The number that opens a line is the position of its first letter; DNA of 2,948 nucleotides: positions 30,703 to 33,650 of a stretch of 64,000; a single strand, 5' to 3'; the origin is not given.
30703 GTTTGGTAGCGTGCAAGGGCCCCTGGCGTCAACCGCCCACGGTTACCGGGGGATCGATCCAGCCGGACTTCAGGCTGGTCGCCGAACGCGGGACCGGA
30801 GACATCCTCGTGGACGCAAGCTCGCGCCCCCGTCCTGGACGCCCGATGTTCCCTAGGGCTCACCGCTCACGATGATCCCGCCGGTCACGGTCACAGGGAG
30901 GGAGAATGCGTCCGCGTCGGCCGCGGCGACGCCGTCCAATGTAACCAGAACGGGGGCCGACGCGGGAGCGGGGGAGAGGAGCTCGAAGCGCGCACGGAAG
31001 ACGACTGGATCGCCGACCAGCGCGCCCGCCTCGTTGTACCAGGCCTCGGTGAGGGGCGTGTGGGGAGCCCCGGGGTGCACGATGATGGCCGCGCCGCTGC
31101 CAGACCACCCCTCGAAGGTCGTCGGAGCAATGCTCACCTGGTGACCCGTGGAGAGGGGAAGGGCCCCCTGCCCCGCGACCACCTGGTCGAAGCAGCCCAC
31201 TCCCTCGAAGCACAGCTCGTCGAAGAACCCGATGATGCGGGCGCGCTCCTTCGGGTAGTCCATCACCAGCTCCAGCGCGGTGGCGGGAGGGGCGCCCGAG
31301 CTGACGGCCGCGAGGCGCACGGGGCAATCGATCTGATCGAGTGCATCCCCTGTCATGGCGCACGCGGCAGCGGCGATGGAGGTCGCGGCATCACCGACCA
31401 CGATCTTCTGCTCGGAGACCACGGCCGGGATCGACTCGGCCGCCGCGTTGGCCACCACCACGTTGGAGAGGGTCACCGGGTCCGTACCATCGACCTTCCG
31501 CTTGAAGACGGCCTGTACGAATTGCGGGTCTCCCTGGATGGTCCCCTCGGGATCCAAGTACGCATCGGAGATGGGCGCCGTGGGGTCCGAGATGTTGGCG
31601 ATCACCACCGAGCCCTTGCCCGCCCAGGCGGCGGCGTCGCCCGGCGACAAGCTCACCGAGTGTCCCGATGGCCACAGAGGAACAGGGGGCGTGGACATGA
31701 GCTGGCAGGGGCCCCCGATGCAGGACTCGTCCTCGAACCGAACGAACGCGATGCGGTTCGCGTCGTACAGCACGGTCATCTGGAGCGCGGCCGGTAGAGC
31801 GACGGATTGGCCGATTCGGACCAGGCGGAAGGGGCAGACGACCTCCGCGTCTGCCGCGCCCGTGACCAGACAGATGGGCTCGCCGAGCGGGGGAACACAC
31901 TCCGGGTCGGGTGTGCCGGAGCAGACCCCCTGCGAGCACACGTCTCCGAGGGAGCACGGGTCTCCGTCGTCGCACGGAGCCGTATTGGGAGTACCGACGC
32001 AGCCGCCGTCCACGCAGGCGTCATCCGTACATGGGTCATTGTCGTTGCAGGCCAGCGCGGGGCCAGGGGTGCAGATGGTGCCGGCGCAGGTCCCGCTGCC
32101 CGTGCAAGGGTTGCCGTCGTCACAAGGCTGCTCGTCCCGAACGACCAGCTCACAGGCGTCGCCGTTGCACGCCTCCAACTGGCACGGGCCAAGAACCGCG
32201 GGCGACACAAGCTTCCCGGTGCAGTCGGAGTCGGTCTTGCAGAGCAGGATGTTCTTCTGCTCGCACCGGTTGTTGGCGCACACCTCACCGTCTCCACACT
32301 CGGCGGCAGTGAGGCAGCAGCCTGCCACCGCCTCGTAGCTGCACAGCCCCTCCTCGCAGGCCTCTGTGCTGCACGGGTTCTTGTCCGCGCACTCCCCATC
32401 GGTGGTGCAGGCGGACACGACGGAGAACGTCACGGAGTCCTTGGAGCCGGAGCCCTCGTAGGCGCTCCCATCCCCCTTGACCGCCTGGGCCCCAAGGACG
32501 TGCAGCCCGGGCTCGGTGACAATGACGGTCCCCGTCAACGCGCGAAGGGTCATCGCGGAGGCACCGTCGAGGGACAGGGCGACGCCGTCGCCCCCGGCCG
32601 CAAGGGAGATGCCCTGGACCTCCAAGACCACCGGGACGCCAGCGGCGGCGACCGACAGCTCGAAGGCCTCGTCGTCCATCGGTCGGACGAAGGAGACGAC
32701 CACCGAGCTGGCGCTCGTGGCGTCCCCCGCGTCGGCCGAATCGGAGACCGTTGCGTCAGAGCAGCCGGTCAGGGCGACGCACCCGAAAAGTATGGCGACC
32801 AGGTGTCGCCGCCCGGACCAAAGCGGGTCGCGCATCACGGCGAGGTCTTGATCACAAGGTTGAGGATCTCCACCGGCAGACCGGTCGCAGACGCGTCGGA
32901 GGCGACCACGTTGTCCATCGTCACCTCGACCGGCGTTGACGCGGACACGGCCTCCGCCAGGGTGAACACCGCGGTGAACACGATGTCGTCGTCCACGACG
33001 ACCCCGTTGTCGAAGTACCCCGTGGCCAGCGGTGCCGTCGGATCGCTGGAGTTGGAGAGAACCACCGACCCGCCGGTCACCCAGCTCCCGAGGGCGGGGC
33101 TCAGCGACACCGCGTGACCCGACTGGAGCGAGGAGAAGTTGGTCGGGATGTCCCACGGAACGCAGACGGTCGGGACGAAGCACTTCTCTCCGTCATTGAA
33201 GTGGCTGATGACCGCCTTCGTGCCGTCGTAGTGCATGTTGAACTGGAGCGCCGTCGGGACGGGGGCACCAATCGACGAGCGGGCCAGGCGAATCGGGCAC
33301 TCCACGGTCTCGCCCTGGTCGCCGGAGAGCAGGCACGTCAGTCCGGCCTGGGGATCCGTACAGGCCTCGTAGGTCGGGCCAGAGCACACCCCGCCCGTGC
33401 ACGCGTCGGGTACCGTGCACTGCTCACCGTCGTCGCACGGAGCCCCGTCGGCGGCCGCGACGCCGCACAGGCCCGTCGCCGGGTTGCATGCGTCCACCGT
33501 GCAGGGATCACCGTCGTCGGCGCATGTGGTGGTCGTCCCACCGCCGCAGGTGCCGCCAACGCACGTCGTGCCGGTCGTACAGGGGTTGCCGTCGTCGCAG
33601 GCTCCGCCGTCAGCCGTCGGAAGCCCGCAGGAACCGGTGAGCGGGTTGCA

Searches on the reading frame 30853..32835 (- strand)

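Call 3: search_protein_families(library=pfam, proteins=[window:30853-32835:-], max_evalue=1)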
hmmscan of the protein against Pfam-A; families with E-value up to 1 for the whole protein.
window:30853-32835:- (660 aa): 1 family
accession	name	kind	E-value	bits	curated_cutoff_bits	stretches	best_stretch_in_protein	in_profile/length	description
PF23416.1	DUF7107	-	0.32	11.8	24.6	0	263-305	2-46/48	Domain of unknown function (DUF7107)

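Call 4: search_protein_families(library=ncbifam, proteins=[window:30853-32835:-], max_evalue=1)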
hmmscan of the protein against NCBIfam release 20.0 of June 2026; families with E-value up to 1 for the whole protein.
window:30853-32835:- (660 aa): 0 families

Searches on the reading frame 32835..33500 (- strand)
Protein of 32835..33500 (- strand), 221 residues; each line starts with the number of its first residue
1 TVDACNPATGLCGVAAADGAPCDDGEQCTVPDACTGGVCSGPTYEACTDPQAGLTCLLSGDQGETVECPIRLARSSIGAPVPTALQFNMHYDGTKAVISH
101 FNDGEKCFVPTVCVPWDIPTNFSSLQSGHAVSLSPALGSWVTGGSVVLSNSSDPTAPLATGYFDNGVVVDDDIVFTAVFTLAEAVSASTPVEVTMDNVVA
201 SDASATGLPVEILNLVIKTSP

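Call 3: search_protein_families(library=pfam, proteins=[window:32835-33500:-], max_evalue=1)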
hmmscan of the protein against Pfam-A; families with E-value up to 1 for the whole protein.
window:32835-33500:- (221 aa): 4 families
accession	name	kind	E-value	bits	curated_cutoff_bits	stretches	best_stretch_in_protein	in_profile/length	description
PF00963.24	Cohesin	-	0.045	14.4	24.1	0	59-105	9-53/139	Cohesin domain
PF00526.23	Dicty_CTDC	-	0.073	13.3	27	1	1-12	9-19/24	Dictyostelium (slime mold) repeat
PF25543.1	zf-CCCH_tandem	-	0.099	13.2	24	1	17-56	6-39/51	Tandem CCCH zinc finger domains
PF23416.1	DUF7107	-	0.81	10.5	24.6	0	10-39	17-46/48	Domain of unknown function (DUF7107)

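Call 4: search_protein_families(library=ncbifam, proteins=[window:32835-33500:-], max_evalue=1)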
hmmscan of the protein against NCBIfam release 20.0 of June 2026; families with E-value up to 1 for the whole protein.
window:32835-33500:- (221 aa): 0 families
